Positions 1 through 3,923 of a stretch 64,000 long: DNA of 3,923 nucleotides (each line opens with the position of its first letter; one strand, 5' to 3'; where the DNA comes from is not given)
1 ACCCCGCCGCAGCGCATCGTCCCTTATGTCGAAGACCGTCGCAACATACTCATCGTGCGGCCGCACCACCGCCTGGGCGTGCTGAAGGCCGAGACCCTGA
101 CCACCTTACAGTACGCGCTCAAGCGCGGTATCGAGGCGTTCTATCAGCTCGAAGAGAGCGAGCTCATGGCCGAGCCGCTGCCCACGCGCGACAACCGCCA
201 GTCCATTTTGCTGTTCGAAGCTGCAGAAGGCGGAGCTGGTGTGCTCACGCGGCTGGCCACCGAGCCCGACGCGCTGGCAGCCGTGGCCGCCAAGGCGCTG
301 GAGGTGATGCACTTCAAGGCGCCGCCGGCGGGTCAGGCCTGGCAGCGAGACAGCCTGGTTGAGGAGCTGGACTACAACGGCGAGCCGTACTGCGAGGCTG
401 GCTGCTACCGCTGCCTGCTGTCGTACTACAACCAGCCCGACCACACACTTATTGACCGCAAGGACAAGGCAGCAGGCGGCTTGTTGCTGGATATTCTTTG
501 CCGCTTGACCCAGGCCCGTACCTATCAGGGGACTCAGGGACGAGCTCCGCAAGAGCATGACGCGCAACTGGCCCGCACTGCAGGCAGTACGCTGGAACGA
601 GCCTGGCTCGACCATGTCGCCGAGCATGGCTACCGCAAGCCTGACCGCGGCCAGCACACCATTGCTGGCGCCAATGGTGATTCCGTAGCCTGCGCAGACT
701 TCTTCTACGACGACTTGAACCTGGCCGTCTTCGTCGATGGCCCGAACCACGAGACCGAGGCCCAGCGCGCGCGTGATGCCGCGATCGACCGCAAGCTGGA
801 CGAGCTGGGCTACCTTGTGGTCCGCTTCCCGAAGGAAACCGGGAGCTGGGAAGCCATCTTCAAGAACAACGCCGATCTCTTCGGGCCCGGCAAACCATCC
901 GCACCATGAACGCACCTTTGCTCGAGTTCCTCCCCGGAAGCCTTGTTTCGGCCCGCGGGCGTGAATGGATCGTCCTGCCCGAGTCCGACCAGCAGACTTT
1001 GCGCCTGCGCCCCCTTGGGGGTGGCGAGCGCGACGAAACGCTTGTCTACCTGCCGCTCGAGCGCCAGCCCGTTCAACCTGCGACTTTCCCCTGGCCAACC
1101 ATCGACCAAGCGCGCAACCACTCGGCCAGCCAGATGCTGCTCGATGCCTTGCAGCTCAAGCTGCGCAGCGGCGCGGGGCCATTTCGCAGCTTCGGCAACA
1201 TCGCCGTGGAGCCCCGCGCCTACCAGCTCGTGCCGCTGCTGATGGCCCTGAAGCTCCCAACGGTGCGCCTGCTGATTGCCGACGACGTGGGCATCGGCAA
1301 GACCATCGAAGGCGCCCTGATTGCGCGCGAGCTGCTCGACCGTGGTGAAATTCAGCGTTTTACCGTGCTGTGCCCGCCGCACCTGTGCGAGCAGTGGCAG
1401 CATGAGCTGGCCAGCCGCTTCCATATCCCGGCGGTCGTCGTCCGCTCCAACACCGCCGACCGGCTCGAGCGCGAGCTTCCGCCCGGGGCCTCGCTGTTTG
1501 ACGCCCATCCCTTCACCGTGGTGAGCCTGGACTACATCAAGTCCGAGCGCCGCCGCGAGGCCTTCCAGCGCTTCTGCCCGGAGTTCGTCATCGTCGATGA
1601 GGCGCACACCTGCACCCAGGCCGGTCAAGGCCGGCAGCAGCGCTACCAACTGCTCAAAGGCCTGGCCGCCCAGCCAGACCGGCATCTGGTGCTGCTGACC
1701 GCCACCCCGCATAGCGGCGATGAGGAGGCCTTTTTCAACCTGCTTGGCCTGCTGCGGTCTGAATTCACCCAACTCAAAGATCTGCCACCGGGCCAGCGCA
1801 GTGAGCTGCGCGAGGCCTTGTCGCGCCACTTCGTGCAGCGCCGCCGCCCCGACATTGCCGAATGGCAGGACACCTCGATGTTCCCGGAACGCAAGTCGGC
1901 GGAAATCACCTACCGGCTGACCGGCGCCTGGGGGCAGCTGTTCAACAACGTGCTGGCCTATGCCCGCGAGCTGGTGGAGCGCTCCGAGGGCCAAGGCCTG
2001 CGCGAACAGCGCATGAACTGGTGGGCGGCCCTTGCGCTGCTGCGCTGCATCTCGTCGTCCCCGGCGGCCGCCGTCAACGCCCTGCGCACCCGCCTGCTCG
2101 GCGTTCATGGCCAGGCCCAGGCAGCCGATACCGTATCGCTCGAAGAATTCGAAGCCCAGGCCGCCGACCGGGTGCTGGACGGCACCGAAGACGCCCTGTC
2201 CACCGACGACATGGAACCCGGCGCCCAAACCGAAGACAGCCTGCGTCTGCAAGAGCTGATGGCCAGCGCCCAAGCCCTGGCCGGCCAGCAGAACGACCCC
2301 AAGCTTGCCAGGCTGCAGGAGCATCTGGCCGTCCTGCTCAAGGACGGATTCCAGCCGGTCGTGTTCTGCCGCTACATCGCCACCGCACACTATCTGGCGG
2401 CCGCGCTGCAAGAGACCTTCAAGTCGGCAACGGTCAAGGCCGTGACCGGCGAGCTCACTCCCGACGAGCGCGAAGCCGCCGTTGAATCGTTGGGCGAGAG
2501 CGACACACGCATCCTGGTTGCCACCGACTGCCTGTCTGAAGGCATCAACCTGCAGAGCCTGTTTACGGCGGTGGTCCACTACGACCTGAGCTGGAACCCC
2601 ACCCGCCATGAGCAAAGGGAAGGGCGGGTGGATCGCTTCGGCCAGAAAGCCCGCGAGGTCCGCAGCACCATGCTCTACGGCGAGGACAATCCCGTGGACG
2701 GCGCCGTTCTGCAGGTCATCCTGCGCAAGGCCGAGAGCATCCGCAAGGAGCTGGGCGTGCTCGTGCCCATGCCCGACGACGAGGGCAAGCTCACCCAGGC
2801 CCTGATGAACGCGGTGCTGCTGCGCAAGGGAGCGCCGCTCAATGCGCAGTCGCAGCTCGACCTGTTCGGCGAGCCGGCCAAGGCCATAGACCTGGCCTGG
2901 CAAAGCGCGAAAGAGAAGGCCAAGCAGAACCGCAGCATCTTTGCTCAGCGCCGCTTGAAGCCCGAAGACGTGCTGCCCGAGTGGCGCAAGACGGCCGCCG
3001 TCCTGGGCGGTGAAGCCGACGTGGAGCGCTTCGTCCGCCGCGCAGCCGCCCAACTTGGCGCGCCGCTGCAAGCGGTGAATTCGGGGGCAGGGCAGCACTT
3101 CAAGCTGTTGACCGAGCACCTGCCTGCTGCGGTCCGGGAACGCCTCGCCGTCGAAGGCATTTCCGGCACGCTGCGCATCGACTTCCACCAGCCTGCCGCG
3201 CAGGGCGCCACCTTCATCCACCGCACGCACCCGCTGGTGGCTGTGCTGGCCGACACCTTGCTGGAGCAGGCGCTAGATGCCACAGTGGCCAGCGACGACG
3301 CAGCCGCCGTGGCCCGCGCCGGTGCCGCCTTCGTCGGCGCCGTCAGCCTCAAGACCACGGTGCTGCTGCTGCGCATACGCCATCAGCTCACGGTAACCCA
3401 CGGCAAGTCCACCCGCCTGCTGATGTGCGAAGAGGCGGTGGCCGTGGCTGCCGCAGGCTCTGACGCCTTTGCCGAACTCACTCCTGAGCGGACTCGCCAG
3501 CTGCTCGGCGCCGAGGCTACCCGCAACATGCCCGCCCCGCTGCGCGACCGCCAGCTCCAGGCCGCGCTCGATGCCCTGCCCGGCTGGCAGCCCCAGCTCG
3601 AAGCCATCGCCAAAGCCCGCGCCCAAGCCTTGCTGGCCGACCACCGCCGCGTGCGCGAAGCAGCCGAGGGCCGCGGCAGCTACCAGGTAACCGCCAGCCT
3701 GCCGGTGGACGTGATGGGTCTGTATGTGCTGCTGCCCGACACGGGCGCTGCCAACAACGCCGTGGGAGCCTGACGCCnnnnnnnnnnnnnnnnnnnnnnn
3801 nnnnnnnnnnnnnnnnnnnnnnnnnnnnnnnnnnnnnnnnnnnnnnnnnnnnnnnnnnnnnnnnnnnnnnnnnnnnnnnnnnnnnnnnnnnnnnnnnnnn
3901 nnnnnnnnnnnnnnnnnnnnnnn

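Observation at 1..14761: Seven defence genes packed as one same-strand array with four overlapping start/stop junctions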

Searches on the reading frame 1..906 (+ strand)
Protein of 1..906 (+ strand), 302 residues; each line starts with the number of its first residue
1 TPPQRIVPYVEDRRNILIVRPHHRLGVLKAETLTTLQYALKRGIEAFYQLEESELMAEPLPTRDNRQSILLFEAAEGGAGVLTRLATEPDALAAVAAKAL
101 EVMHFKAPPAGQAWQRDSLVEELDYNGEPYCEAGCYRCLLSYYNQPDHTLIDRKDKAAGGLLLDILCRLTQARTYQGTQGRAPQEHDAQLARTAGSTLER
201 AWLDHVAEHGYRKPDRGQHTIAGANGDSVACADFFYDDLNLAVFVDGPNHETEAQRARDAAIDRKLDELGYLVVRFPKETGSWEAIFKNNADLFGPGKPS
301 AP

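Call 4: search_protein_families(library=pfam, proteins=[window:1-906:+])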
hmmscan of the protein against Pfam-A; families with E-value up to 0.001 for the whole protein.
window:1-906:+ (302 aa): 2 families
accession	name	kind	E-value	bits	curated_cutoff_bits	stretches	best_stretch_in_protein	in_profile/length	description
PF09369.15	MZB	-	6.2e-10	40.1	24.2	1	36-139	1-80/80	MrfA Zn-binding domain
PF04480.18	DUF559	-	6.7e-05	23.2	20.6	1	232-278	46-90/109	Protein of unknown function (DUF559)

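Call 5: search_protein_families(library=padloc, proteins=[window:1-906:+])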
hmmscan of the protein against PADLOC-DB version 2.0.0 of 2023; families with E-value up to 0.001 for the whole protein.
window:1-906:+ (302 aa): 5 families
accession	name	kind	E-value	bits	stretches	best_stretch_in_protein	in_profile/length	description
PDLC00015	DruE2|DruE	-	2e-06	23.7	1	49-153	1669-1762/1887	SNF2 family N-terminal domain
PDLC00013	DruE1|DruE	-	2.7e-06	23.5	1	130-154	1643-1667/1776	SNF2 family N-terminal domain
PDLC00014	DruE2|DruE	-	2.9e-06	23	1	55-152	1711-1799/1928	SNF2 family N-terminal domain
PDLC00051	DruE4|DruE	-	5e-05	19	1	41-153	1604-1704/1829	SNF2 family N-terminal domain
PDLC00037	DruE3|DruE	-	0.00012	17.9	1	30-157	1563-1669/2055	SNF2 family N-terminal domain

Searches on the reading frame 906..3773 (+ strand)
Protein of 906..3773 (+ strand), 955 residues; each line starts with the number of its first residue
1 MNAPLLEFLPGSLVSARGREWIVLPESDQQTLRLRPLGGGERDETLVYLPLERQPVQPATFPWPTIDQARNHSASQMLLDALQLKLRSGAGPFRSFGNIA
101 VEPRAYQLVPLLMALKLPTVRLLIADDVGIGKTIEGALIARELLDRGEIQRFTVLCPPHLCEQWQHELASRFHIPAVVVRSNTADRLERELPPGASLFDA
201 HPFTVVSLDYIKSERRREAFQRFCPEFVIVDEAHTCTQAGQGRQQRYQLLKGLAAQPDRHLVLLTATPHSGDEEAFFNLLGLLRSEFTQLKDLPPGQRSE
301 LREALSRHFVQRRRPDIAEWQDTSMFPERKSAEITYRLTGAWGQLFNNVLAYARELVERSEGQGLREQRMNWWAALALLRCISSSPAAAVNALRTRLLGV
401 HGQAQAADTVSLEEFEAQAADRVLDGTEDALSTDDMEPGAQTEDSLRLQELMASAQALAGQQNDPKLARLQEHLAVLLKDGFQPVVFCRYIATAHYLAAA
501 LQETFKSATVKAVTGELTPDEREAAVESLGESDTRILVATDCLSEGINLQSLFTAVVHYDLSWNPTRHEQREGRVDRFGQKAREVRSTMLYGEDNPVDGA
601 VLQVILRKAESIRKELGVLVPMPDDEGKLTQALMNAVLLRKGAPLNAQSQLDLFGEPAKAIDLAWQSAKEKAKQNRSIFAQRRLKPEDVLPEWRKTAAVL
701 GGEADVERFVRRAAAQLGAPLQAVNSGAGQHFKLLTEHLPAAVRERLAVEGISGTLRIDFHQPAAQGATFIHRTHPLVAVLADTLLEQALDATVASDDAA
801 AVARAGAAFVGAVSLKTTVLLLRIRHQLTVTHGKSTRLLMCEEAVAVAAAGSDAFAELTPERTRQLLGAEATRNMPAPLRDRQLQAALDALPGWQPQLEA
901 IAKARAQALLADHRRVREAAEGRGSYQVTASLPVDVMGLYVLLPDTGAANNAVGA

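Call 4: search_protein_families(library=pfam, proteins=[window:906-3770:+])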
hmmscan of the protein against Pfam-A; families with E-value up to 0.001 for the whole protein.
window:906-3770:+ (955 aa): 4 families
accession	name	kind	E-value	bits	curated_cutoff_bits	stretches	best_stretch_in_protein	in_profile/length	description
PF00271.37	Helicase_C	-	1.5e-19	70.7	23.5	1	467-579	3-110/110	Helicase conserved C-terminal domain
PF00176.29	SNF2-rel_dom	-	6.2e-13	48.9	24.9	1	121-287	19-182/290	SNF2-related domain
PF00270.35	DEAD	-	8.4e-10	39.1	26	1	122-269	17-161/167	DEAD/DEAH box helicase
PF04851.21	ResIII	-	7.6e-08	32.9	22.5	1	120-269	24-163/164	Type III restriction enzyme, res subunit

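Call 5: search_protein_families(library=padloc, proteins=[window:906-3770:+])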
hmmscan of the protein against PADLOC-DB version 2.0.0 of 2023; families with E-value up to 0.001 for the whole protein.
window:906-3770:+ (955 aa): 44 families (the best 25 are shown)
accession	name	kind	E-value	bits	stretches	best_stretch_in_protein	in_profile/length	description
PDLC02853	DpdE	-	7e-215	714.1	1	8-949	5-976/985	DpdE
PDLC02621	DrmD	-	4.7e-90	301.2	1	11-910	16-939/1040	DrmD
PDLC00659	HmaA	-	9.8e-59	197.2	2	95-396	97-394/1176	SNF2 helicase / DEAD-box helicase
PDLC02504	BrxHI|BrxHII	-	1e-57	193.8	1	80-722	87-719/971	BrxHII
PDLC02572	DrmA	-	1.7e-57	193.1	1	92-621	112-669/1043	DrmA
PDLC02500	BrxHI|BrxHII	-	9.1e-55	184.6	1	101-618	89-611/933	BrxHI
PDLC02632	DrmD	-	7.3e-50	168.1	1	92-585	117-631/662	DrmD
PDLC02620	DrmD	-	9.4e-47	157.6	1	94-618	91-615/1060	DrmD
PDLC02623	DrmD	-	2e-45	153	2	455-631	501-675/1040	DrmD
PDLC02843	DpdE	-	1e-44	150.8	2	87-305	143-335/1091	DpdE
PDLC02633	DrmD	-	2.2e-43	146.3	1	92-588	119-638/839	DrmD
PDLC02840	DpdE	-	3.8e-42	142.7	2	105-306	162-341/1091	DpdE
PDLC02634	DrmD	-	1.2e-39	133.8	1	97-640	88-643/900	DrmD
PDLC02619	DrmD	-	2.5e-34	116.6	2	92-349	22-277/872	DrmD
PDLC02193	PLD_Helicase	-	4.9e-34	115.6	2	456-606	660-824/905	-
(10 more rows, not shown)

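Call 7: find_encoding_contigs(protein=window:906-3773:+, flank=10000, max_places=10)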
Protein window:906-3773:+ (955 aa): 1 contig read that carries it; 1 place shown.
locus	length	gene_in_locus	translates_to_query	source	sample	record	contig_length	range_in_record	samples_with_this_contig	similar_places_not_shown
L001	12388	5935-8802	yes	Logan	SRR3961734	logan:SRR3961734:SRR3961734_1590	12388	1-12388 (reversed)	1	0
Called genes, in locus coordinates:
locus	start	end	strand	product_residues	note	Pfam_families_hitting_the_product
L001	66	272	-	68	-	-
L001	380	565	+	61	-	-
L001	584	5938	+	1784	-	PF00270:DEAD, PF00271:Helicase_C, PF09369:MZB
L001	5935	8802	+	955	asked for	PF00176:SNF2-rel_dom, PF00270:DEAD, PF04851:ResIII, PF00271:Helicase_C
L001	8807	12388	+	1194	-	?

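Call 19: search_protein_families(library=padloc, proteins=[L001:584-5935:+], max_evalue=0.00001)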
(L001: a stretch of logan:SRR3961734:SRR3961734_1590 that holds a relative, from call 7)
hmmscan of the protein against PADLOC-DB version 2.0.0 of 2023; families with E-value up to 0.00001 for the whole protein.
L001:584-5935:+ (1784 aa): 21 families
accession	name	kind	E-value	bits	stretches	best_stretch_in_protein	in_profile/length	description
PDLC00013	DruE1|DruE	-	8e-92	307.1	3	932-1400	1019-1452/1776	SNF2 family N-terminal domain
PDLC00037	DruE3|DruE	-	1.4e-84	282.9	2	45-288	53-317/2055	SNF2 family N-terminal domain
PDLC00015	DruE2|DruE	-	6.9e-76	254.1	4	958-1111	1131-1280/1887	SNF2 family N-terminal domain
PDLC00014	DruE2|DruE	-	1.8e-73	245.9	4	956-1108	1159-1306/1928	SNF2 family N-terminal domain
PDLC00035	DruE3|DruE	-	1.2e-70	236.6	2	18-280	22-308/1460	SNF2 family N-terminal domain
PDLC00051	DruE4|DruE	-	1.5e-68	229.5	3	954-1112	1082-1235/1829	SNF2 family N-terminal domain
PDLC00036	DruE3|DruE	-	3.9e-57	191.3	2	94-303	95-314/2023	SNF2 family N-terminal domain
PDLC02896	DpdJ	-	9.1e-27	91.2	2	189-273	329-414/1487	DpdJ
PDLC02503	BrxHI|BrxHII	-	4.8e-22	76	2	94-272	27-195/698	BrxHI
PDLC03960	SngC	-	3e-21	73.9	1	92-276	25-198/720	-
PDLC02501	BrxHI|BrxHII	-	6.9e-15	52.2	1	92-273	24-197/925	BrxHI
PDLC02569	DrmA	-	3.1e-13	46.4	1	1000-1066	829-893/1095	DrmA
PDLC02898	DpdJ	-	1e-11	42.3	1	193-274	345-426/506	DpdJ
PDLC02570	DrmA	-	2.5e-11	40.6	1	999-1073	579-652/851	DrmA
PDLC02893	DpdJ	-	3e-11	40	1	192-274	344-426/876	DpdJ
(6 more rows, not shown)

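Call 30: search_protein_families(library=ncbifam, proteins=[L001:584-5935:+, window:906-3770:+], max_evalue=0.001)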
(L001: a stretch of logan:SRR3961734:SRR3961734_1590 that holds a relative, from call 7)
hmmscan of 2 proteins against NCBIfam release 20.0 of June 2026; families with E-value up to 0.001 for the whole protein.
L001:584-5935:+ (1784 aa): 17 families
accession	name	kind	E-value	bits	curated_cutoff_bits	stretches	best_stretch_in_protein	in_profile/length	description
TIGR03817.1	DECH_helic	hypoth_equivalog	2.1e-40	138.7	874.1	2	83-280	29-213/742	helicase/secretion neighborhood putative DEAH-box helicase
NF041067.1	DpdJ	equivalog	7e-24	83.6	800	2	189-273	322-407/1482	protein DpdJ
TIGR04121.1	DEXH_lig_assoc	equivalog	9.6e-23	79.8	850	1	92-276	14-189/804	ligase-associated DNA damage response DEXH box helicase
NF010338.0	PRK13767.1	equivalog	8.6e-16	57.3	849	1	94-272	36-219/877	ATP-dependent helicase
NF053631.1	RNA_helic_CshA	equivalog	5.7e-13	48.5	646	2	95-208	25-130/434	degradosome RNA helicase CshA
NF053636.1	DDHlcsCsdAPsy1082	equivalog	1.9e-11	43.2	890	1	94-163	28-95/512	DEAD/DEAH box helicase CsdA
NF007284.0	PRK09751.1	equivalog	1.8e-08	32.1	1496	1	97-273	35-219/1538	ATP-dependent helicase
NF008744.0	PRK11776.1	equivalog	3.6e-06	25.8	524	0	1012-1100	303-391/460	ATP-dependent RNA helicase DbpA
NF008394.0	PRK11192.1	equivalog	7.4e-06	25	507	0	94-161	28-93/441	ATP-dependent RNA helicase SrmB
TIGR00614.1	recQ_fam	subfamily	9.1e-06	24.7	219.8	0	94-165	14-74/470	RecQ family ATP-dependent DNA helicase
NF041063.1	DpdF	equivalog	1.6e-05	23.7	550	0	98-193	147-236/813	protein DpdF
TIGR03158.1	cas3_cyano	exception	1.7e-05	24.1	69.1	1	110-250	18-168/357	type I-D CRISPR-associated helicase Cas3'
NF053711.1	RNA_heli_RhlE1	exception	2.3e-05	23.3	750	0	95-178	27-110/434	RNA helicase RhlE1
TIGR01389.1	recQ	equivalog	9e-05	21.1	640.2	0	1002-1055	275-328/591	DNA helicase RecQ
NF038325.1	DISARM_DrmAS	equivalog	0.00012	20.1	950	1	986-1066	942-1009/1165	DISARM system helicase DrmA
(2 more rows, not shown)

window:906-3770:+ (955 aa): 23 families
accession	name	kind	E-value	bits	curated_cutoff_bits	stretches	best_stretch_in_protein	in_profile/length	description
NF038317.1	DISARM_DrmD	equivalog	3.9e-103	346.6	610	1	10-918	4-932/1021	DISARM system SNF2-like helicase DrmD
NF041062.1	DpdE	equivalog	3.3e-58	197.5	500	2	85-293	136-322/1048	protein DpdE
NF042964.1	phospholipD_antiphage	equivalog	2.9e-48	164.9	1100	2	317-619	551-829/895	phospholipase D-like domain-containing anti-phage protein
NF003426.0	PRK04914.1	equivalog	4.8e-36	124.4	576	2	119-287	170-336/959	RNA polymerase-associated protein RapA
NF038318.1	DISARM_DrmD_b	equivalog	1.9e-34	118.9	950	2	92-283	19-205/868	DISARM system SNF2-like helicase DrmD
TIGR04095.1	dnd_restrict_1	equivalog_domain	7.4e-12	45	600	2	128-261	33-172/451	DNA phosphorothioation system restriction enzyme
NF008744.0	PRK11776.1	equivalog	1e-10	40.8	524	1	483-582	244-340/460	ATP-dependent RNA helicase DbpA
NF010337.0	PRK13766.1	equivalog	2.2e-09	36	610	1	446-614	331-499/781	Hef nuclease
NF008394.0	PRK11192.1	equivalog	2.1e-08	33.4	507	1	480-583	246-346/441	ATP-dependent RNA helicase SrmB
TIGR00643.1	recG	equivalog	8.3e-08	31.4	659.4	0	492-556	467-531/629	ATP-dependent DNA helicase RecG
TIGR01389.1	recQ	equivalog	6.1e-07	28.3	640.2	0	485-594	228-331/591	DNA helicase RecQ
NF053631.1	RNA_helic_CshA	equivalog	9.6e-07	28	646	1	483-582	239-335/434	degradosome RNA helicase CshA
NF053675.1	pilus_reg_Snf2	equivalog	3.5e-06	25.4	1100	0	122-235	606-709/1029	pilus expression-regulating Snf2 family helicase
NF008279.0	PRK11057.1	equivalog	4.8e-06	25.3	1015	1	483-603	238-349/608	ATP-dependent DNA helicase RecQ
TIGR00614.1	recQ_fam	subfamily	7.5e-06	25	219.8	0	481-583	226-325/470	RecQ family ATP-dependent DNA helicase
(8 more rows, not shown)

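Call 31: search_protein_families(library=pfam, proteins=[L001:584-5935:+], max_evalue=1)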
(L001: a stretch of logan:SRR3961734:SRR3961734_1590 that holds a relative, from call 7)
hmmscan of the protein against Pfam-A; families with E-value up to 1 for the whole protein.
L001:584-5935:+ (1784 aa): 9 families
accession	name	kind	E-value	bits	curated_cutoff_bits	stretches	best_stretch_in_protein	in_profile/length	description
PF00270.35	DEAD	-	1.4e-26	93.7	26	1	94-273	2-162/167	DEAD/DEAH box helicase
PF00271.37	Helicase_C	-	7.1e-10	39.6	23.5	1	959-1046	39-110/110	Helicase conserved C-terminal domain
PF09369.15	MZB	-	5.9e-09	36.9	24.2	1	1518-1621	1-80/80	MrfA Zn-binding domain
PF04480.18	DUF559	-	0.00054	20.2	20.6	1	1714-1760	46-90/109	Protein of unknown function (DUF559)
PF24000.1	DUF7316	-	0.067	14.2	27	0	491-516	5-30/78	Family of unknown function (DUF7316)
PF18741.7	MTES_1575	-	0.17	12.4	38.2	1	1700-1758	19-76/96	REase_MTES_1575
PF12773.13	DZR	-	0.19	12.4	27.3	0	1332-1360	12-35/45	Double zinc ribbon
PF24633.1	DUF7630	-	0.29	11.7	27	1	1332-1355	22-45/45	Domain of unknown function (DUF7630)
PF13248.11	Zn_ribbon_3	-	0.39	10.7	27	0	1325-1340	10-24/26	zinc-ribbon domain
